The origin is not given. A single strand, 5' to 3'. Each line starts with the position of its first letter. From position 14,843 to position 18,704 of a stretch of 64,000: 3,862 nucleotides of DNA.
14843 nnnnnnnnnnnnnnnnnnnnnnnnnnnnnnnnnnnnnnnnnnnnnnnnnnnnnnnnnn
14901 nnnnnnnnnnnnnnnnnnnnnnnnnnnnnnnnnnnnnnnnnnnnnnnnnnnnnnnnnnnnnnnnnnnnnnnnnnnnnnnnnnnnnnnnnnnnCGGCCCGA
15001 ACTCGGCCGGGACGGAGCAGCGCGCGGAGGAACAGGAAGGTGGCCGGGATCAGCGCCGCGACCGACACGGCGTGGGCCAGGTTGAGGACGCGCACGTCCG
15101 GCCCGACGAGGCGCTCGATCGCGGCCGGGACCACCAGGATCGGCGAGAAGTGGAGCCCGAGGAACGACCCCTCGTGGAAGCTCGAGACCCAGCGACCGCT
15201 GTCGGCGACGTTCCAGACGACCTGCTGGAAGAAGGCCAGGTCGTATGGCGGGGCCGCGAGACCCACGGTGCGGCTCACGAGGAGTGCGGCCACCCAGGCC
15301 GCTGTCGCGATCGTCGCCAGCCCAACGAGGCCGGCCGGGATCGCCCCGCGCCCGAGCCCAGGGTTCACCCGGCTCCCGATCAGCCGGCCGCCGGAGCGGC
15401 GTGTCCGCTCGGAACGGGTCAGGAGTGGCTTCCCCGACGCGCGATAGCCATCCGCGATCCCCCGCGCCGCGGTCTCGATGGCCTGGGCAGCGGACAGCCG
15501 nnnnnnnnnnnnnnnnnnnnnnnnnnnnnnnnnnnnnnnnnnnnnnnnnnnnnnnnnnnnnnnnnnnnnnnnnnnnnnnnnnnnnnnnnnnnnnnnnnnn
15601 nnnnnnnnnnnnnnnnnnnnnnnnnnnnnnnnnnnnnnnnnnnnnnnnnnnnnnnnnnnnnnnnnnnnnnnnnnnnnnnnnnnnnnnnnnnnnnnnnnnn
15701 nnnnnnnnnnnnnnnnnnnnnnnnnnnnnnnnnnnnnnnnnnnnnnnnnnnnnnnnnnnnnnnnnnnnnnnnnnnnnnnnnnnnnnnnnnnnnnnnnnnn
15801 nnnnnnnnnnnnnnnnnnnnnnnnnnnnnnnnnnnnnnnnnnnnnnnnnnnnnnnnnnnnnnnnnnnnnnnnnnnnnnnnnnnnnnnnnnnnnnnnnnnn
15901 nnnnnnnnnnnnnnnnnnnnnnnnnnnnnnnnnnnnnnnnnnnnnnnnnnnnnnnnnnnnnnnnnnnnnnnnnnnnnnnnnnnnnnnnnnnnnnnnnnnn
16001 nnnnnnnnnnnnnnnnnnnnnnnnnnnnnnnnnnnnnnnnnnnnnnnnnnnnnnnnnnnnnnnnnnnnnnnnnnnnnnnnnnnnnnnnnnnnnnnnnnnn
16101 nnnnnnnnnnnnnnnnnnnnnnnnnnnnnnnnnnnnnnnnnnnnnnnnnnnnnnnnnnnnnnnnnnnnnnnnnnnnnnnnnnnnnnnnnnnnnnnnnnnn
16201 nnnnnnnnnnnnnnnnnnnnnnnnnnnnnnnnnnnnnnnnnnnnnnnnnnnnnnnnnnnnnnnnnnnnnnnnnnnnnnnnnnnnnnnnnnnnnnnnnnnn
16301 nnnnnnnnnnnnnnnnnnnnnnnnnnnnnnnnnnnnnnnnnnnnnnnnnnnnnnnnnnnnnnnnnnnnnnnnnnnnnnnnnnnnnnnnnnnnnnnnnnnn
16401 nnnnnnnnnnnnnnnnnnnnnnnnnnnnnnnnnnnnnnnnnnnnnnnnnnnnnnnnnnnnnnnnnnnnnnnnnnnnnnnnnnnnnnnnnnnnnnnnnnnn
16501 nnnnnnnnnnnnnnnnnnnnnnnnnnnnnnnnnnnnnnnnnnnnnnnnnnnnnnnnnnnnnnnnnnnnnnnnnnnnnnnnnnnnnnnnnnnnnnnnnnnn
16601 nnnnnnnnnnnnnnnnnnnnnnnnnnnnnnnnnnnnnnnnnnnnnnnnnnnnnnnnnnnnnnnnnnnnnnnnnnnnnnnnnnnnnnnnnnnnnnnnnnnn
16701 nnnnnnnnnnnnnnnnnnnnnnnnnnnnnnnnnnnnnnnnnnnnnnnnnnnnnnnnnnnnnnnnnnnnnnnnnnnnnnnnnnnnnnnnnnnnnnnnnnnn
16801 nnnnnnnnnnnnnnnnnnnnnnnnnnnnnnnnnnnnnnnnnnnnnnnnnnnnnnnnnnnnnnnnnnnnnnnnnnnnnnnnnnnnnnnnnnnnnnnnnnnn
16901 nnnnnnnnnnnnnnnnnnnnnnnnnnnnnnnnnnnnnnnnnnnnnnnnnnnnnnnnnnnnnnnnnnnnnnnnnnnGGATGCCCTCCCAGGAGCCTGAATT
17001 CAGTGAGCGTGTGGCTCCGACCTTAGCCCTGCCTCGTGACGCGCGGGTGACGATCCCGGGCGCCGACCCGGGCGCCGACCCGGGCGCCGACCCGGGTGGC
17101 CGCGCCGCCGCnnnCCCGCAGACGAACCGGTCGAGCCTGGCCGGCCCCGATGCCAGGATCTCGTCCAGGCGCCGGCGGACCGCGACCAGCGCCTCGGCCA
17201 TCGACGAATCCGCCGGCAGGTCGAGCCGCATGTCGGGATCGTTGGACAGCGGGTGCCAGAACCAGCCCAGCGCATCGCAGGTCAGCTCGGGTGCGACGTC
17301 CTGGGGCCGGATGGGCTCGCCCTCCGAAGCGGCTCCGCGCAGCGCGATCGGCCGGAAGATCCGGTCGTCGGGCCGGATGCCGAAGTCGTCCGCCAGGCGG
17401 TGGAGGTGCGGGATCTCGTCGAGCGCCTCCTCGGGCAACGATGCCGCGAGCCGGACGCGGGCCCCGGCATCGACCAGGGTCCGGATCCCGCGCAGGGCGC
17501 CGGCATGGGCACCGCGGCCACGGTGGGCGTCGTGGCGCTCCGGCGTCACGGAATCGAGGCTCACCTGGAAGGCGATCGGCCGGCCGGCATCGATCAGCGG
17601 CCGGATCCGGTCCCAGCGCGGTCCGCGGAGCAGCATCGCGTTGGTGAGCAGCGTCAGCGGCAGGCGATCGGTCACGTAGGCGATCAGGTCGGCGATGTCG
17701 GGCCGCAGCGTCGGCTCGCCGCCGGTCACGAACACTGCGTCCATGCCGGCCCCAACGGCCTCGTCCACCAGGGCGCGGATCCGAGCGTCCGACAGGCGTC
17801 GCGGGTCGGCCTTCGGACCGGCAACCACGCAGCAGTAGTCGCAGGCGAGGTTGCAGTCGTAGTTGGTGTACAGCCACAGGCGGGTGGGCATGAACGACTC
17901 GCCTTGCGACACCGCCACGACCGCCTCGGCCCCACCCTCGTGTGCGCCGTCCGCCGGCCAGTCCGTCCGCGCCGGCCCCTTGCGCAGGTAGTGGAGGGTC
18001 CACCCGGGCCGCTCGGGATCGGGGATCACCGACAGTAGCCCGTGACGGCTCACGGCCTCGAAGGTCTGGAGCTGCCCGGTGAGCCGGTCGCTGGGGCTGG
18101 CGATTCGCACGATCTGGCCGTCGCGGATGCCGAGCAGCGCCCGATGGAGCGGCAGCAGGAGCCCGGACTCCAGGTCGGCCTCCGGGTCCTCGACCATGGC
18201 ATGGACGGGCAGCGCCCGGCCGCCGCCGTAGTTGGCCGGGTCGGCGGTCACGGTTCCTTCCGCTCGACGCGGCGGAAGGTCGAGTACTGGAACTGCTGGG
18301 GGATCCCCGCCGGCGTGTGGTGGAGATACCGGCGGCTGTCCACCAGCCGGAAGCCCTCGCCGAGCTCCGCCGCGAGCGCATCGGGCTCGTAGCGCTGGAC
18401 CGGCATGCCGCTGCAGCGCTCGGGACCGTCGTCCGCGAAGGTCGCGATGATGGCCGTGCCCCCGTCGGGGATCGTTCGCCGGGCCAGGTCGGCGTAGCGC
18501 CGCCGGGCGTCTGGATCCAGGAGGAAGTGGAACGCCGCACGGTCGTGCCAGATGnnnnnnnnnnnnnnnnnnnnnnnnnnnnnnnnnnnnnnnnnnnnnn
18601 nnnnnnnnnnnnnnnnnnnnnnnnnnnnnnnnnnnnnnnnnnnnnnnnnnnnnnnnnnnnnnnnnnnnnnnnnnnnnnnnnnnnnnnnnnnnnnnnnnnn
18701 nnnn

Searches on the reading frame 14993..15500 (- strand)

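Call 51: search_protein_families(library=pfam, proteins=[window:14993-15500:-], max_evalue=0.01)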
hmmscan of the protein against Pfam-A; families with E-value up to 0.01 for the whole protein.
window:14993-15500:- (169 aa): 1 family
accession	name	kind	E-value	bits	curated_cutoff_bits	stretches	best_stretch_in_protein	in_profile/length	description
PF09852.15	DUF2079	-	2.9e-06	27.1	28.2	1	82-155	6-82/459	Predicted membrane protein (DUF2079)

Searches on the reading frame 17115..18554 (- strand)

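Call 79: search_protein_families(library=pfam, proteins=[window:17115-18554:-], max_evalue=0.001)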
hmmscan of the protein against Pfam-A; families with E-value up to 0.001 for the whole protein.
window:17115-18554:- (480 aa): 1 family
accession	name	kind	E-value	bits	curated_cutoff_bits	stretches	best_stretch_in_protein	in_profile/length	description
PF04055.27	Radical_SAM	-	9.2e-22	78.4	29.5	1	233-387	6-165/166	Radical SAM superfamily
